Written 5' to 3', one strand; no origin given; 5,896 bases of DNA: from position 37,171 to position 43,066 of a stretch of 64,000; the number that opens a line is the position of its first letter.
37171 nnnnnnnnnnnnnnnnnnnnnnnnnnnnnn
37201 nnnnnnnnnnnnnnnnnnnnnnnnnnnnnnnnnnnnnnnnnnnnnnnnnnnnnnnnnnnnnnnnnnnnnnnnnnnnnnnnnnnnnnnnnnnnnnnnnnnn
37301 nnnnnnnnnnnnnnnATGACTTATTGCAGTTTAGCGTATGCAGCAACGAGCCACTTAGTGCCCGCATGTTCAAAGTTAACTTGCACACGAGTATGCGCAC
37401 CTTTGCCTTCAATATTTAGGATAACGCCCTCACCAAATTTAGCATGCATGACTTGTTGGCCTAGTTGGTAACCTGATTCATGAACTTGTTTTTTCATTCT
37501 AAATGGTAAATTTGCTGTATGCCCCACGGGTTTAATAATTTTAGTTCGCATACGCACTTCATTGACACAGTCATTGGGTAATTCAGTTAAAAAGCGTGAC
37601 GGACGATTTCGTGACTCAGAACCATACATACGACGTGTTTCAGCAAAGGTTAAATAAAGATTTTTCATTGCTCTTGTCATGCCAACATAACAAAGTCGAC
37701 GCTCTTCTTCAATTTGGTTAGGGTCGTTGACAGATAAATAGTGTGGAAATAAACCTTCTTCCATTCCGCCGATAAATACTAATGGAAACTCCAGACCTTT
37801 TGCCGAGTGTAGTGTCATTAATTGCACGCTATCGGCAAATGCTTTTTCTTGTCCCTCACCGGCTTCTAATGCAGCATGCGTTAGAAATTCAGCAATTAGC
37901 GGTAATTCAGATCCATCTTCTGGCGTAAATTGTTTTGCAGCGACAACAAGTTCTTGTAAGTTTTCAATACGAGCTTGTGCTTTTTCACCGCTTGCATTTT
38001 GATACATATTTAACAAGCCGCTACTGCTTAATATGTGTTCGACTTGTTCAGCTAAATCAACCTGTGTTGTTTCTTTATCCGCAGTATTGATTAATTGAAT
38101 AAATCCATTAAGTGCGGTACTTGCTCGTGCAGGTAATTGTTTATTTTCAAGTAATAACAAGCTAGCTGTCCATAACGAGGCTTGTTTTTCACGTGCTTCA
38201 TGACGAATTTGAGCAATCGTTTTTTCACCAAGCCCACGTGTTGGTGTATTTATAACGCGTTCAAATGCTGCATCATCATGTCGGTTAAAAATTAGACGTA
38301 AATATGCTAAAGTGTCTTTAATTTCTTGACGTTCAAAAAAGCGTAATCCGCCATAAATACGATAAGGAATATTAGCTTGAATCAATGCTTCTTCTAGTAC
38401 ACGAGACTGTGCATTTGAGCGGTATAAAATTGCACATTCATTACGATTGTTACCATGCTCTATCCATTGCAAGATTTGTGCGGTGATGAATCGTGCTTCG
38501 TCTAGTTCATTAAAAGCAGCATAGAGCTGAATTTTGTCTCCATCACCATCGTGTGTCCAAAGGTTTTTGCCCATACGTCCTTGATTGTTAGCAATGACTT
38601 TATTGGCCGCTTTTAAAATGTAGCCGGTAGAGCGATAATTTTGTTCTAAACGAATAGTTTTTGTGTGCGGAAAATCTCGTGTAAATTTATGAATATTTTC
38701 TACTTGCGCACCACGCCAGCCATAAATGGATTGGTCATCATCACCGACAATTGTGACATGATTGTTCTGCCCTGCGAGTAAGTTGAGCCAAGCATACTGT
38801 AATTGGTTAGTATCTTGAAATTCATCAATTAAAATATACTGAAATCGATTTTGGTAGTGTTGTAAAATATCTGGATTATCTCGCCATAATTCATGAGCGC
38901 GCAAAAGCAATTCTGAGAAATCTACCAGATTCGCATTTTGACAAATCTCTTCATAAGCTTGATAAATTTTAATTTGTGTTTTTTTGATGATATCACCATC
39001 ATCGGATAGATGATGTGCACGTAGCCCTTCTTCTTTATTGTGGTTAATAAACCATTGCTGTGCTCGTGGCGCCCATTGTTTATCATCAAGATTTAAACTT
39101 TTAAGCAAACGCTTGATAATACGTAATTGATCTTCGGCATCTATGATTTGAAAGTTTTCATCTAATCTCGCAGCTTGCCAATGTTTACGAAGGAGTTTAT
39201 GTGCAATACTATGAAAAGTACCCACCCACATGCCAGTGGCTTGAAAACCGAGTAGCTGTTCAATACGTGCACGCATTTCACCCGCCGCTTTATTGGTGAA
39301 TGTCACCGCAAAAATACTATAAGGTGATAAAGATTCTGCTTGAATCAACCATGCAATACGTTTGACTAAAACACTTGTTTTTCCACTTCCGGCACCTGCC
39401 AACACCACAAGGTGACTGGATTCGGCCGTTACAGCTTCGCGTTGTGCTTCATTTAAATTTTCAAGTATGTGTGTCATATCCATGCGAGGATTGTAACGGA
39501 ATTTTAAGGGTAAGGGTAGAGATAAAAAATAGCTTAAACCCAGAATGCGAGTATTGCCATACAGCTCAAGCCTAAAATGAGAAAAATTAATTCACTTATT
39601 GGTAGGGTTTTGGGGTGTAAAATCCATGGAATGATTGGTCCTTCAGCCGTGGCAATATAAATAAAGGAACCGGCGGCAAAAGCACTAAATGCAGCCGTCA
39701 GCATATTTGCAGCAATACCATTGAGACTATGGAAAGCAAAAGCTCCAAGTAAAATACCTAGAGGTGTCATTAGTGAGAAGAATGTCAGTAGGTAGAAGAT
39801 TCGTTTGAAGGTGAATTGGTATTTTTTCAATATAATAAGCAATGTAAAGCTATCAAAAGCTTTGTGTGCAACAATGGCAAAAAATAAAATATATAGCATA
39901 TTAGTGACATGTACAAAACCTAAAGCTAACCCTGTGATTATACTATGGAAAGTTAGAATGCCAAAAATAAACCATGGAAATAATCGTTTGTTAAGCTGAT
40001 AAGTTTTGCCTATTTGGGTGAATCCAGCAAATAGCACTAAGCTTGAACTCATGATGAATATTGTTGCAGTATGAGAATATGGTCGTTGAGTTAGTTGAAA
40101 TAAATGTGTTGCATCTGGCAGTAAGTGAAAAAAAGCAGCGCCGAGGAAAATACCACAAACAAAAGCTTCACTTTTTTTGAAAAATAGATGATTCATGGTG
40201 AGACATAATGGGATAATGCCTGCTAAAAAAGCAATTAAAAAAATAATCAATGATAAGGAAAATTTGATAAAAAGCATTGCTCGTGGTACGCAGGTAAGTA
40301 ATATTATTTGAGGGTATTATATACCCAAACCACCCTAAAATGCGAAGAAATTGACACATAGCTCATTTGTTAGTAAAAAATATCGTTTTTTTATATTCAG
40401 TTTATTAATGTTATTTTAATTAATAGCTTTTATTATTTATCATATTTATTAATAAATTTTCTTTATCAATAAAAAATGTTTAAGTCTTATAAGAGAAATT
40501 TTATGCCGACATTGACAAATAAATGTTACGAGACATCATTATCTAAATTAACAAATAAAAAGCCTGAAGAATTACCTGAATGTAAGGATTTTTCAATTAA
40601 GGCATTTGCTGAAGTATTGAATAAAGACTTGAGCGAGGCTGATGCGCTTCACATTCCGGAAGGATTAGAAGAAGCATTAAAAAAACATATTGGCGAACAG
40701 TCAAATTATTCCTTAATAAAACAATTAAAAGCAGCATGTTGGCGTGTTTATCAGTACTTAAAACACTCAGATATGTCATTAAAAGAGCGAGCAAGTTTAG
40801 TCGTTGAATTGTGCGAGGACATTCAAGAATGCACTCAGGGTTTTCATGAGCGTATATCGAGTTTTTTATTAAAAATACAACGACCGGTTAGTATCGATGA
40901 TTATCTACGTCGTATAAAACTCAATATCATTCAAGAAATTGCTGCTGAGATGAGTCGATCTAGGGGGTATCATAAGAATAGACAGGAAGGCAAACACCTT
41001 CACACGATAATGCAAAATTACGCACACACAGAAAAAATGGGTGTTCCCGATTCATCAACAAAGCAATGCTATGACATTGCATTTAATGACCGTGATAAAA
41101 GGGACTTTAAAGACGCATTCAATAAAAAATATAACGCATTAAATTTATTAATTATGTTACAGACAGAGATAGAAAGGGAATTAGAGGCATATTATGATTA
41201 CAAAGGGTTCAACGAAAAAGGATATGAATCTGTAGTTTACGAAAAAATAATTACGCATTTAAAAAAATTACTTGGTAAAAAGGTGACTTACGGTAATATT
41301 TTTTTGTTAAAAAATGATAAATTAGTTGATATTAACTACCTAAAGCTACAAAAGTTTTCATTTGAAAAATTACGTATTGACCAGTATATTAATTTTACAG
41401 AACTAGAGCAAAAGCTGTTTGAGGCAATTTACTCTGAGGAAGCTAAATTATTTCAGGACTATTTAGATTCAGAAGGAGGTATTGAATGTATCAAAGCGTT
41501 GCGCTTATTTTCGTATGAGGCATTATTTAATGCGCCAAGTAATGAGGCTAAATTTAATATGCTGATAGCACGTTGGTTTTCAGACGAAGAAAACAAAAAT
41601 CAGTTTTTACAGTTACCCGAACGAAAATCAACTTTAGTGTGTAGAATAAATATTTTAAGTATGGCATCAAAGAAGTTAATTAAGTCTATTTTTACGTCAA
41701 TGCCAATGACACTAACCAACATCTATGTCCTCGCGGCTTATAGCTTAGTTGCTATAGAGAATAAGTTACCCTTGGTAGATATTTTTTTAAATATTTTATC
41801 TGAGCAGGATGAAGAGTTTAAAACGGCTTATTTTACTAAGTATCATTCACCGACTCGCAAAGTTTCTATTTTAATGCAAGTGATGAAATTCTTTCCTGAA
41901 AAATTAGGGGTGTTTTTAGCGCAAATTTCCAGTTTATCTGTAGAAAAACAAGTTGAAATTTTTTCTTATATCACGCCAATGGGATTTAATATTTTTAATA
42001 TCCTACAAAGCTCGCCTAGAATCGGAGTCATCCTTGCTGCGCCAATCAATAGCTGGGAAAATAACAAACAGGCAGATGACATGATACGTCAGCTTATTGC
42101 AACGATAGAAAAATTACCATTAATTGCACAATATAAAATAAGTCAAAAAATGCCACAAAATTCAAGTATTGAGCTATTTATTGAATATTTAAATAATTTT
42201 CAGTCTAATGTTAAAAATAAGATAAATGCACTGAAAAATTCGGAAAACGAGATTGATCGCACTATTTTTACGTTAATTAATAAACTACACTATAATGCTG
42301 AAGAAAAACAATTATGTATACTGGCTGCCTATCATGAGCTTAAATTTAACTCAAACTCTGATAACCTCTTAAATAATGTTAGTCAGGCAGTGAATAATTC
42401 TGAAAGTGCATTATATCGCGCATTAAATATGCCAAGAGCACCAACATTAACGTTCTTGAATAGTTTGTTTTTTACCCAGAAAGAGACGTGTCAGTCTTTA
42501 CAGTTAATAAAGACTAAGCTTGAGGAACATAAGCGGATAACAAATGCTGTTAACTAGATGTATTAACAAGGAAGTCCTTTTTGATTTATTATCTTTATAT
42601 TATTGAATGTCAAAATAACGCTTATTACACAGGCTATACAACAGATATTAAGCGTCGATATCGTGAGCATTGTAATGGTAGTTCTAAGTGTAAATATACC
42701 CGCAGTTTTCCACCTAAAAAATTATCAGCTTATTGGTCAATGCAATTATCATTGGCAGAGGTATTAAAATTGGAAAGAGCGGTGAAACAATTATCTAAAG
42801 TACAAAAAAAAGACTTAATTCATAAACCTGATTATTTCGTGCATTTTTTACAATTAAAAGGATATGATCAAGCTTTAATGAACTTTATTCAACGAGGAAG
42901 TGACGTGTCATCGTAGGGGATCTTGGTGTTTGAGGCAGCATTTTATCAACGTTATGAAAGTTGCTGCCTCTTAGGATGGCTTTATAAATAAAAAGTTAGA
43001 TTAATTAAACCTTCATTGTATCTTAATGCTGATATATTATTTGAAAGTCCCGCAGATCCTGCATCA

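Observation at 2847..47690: Near-identical ~35-nt promoter/operator-like element upstream of the ZIP zinc transporter and the beta-carbonic anhydrase/SulP operon, with a degenerate third copy upstream of plsY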

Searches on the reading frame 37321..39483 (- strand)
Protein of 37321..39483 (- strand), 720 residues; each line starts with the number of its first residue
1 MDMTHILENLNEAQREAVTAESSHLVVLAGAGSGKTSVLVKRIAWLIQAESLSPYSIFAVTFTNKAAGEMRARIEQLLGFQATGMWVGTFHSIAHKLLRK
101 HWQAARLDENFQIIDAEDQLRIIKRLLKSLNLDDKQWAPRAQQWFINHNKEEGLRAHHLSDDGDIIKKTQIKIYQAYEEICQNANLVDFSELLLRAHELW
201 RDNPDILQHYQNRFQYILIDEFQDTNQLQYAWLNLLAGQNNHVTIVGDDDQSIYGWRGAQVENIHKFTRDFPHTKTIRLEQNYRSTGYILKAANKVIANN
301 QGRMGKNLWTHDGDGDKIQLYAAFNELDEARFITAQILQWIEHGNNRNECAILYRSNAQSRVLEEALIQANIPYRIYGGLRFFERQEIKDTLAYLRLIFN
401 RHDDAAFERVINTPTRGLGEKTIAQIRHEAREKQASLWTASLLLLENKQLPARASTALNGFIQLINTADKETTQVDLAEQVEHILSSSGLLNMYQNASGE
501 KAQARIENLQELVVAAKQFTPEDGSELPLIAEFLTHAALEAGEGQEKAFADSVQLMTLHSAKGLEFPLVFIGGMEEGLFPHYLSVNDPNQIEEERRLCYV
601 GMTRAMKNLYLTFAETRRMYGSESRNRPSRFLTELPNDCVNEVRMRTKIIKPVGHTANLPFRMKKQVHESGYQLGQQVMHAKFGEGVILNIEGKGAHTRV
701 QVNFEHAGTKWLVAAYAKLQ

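Call 10: search_protein_families(library=pfam, proteins=[window:37321-39483:-])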
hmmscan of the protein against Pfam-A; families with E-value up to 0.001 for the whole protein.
window:37321-39483:- (720 aa): 7 families
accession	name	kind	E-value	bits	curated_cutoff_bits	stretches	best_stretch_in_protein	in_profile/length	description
PF00580.27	UvrD-helicase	-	6.5e-92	308.5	23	1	10-272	1-271/271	UvrD/REP helicase N-terminal domain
PF13361.12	UvrD_C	-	1.6e-84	284.8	25.6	1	277-615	1-349/350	UvrD-like helicase C-terminal domain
PF13245.12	AAA_19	-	6e-23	81.9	25.1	1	14-255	1-132/134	AAA domain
PF21196.3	PcrA_UvrD_tudor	-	5.9e-09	36.1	23.9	1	675-717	2-44/48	PcrA/UvrD tudor domain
PF13604.12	AAA_30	-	1.1e-08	35.5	27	1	10-98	2-81/191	AAA domain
PF13538.12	UvrD_C_2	-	6.5e-08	32.8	27.4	1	555-611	4-51/52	UvrD-like helicase C-terminal domain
PF01443.25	Viral_helicase1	-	3.8e-05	24.1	21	0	552-610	176-225/228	Viral superfamily 1 RNA helicase core domain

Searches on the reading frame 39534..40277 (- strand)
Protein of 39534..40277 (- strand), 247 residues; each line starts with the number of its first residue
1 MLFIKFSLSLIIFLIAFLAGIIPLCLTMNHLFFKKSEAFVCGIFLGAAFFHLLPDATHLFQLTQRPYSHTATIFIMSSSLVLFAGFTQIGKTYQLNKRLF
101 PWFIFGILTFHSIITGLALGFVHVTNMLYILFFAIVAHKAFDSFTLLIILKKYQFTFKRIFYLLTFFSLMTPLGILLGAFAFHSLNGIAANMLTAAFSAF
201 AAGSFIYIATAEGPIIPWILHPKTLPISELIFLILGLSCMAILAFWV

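Call 10: search_protein_families(library=pfam, proteins=[window:39534-40277:-])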
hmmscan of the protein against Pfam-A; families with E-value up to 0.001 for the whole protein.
window:39534-40277:- (247 aa): 1 family
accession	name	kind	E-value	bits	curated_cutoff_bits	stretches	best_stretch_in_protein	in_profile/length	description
PF02535.28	Zip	-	1e-27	97.7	35.1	2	104-244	181-323/323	ZIP Zinc transporter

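Call 11: find_encoding_contigs(protein=window:39534-40277:-, flank=3000, max_places=6)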
Protein window:39534-40277:- (247 aa): 23 contigs read that carry it; 6 places shown.
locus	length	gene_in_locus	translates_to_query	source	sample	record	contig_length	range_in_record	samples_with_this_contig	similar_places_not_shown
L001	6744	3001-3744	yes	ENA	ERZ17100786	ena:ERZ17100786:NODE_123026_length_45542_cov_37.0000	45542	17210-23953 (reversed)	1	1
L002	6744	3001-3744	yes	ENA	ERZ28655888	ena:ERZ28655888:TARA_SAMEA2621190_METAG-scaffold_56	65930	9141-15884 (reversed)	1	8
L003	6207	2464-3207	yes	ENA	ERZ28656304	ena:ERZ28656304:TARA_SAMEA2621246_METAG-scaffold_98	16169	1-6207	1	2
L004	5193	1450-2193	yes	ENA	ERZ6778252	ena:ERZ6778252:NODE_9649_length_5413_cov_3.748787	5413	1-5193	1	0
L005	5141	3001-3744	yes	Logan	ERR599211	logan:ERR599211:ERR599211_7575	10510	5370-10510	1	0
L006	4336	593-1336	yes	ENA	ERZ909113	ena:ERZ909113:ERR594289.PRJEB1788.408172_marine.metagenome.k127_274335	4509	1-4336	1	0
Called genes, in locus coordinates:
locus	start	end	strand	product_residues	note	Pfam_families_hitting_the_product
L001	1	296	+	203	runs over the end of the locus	PF13505:OMP_b-brl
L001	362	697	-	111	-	PF01541:GIY-YIG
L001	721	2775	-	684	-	-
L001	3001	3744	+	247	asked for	PF02535:Zip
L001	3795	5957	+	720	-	PF00580:UvrD-helicase, PF13245:AAA_19, PF13604:AAA_30 (faint), PF13361:UvrD_C, PF13538:UvrD_C_2 (weak), PF21196:PcrA_UvrD_tudor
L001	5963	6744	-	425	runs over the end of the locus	PF08014:MATCAP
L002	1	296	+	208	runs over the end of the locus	PF13505:OMP_b-brl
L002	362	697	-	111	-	PF01541:GIY-YIG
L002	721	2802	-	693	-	-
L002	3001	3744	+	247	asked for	PF02535:Zip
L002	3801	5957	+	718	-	PF00580:UvrD-helicase, PF13245:AAA_19, PF13604:AAA_30 (faint), PF13361:UvrD_C, PF13538:UvrD_C_2 (weak), PF21196:PcrA_UvrD_tudor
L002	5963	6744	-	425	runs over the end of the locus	PF08014:MATCAP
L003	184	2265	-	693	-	-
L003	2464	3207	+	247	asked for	PF02535:Zip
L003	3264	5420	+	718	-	PF00580:UvrD-helicase, PF13245:AAA_19, PF13604:AAA_30 (faint), PF13361:UvrD_C, PF13538:UvrD_C_2 (weak), PF21196:PcrA_UvrD_tudor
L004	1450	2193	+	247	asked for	PF02535:Zip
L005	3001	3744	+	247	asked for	PF02535:Zip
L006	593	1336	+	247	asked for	PF02535:Zip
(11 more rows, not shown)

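Call 36: list_cluster_members(proteins=[window:39534-40277:-, window:46988-47620:-, window:37321-39483:-, window:3100-3645:+, window:2220-2825:-])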
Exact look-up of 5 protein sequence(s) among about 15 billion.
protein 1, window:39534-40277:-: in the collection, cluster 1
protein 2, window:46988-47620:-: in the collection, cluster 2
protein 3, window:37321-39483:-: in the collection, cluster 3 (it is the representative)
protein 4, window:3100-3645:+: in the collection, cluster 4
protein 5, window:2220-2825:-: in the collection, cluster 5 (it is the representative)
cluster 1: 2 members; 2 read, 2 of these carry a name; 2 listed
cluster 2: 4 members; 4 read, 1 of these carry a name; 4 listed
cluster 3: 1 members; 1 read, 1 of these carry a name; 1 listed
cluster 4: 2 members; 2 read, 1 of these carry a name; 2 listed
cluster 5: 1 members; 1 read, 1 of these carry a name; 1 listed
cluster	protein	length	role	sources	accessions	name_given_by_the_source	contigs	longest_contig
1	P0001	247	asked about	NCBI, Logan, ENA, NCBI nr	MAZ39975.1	MAG: hypothetical protein CMF49_07620 [Legionellales bacterium] | hypothetical protein [Legionellales bacterium]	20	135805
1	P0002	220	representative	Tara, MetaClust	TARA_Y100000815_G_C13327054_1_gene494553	strand:- start:285 stop:947 length:663 start_codon:yes stop_codon:yes gene_type:complete | TARA_076_MES_0.45-0.8_C13327054_1_gene494553 NOG84653 ""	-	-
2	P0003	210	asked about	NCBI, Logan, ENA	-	-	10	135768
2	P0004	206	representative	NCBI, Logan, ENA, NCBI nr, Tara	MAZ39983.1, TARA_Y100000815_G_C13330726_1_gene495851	MAG: carbonic anhydrase [Legionellales bacterium] | carbonic anhydrase [Legionellales bacterium] | strand:+ start:1667 stop:2287 length:621 start_codon:yes stop_codon:yes gene_type:complete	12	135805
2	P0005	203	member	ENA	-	-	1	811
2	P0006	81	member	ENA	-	-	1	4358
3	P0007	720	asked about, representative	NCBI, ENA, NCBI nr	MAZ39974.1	MAG: DNA helicase II [Legionellales bacterium] | DNA helicase II [Legionellales bacterium]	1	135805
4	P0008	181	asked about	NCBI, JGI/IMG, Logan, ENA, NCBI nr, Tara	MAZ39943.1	MAG: oligoribonuclease [Legionellales bacterium] | oligoribonuclease [Legionellales bacterium] | strand:+ start:316 stop:861 length:546 start_codon:yes stop_codon:yes gene_type:complete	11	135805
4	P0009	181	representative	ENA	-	-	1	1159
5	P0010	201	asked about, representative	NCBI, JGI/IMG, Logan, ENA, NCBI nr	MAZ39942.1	MAG: acyl-phosphate glycerol 3-phosphate acyltransferase [Legionellales bacterium] | acyl-phosphate glycerol 3-phosphate acyltransferase [Legionellales bacterium]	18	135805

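Call 60: find_homologous_proteins(query=window:39534-40277:-, max_evalue=1e-30)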
Query window:39534-40277:- (247 aa): 6 proteins with E <= 1e-30 among 8000 candidates.
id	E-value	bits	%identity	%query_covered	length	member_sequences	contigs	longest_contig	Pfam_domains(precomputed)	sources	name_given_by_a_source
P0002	2.4e-134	465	100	89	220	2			PF02535.29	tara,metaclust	tara:strand:- start:285 stop:947 length:663 start_codon:yes stop_codon:yes gene_type:complete|metacl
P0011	5.7e-71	257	56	100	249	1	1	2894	PF02535.29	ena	-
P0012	9.2e-61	224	49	100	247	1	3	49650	PF02535.29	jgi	-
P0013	2.7e-38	150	42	100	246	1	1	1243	PF02535.29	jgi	jgi:zinc transporter ZupT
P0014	1.7e-31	128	37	100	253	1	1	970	PF02535.29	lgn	-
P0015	4.3e-31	127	39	82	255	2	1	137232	PF02535.29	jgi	-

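Call 61: find_encoding_contigs(protein=P0011, flank=3000, max_places=3)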
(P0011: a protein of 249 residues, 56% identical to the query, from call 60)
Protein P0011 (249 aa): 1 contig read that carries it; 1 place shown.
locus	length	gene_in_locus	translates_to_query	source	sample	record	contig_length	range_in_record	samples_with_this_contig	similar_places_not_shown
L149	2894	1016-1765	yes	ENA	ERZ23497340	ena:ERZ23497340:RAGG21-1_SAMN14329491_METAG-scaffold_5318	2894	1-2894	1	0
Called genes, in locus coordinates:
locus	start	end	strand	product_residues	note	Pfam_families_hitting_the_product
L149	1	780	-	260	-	?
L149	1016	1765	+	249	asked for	PF02535:Zip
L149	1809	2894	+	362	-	?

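Call 62: find_encoding_contigs(protein=P0012, flank=3000, max_places=3)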
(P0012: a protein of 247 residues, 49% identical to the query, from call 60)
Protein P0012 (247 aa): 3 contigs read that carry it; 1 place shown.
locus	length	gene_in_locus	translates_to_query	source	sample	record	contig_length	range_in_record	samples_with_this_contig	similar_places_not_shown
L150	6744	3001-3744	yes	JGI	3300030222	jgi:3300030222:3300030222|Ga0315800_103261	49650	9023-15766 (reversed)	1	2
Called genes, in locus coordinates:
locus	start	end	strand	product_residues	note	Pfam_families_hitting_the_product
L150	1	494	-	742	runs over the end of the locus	PF00403:HMA, PF00122:E1-E2_ATPase, PF00702:Hydrolase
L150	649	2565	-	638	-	PF21724:DUF6861 (weak)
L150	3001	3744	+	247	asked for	PF02535:Zip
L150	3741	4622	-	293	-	PF00657:Lipase_GDSL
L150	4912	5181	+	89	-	-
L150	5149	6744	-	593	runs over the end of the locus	PF03600:CitMHS, PF02080:TrkA_C, PF00939:Na_sulph_symp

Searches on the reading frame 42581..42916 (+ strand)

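Call 91: search_protein_families(library=pfam, proteins=[window:42581-42916:+])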
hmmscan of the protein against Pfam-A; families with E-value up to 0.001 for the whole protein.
window:42581-42916:+ (111 aa): 1 family
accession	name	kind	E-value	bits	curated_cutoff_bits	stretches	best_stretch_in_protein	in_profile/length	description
PF01541.30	GIY-YIG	-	6.9e-14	52.4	22.6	1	3-75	2-75/78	GIY-YIG catalytic domain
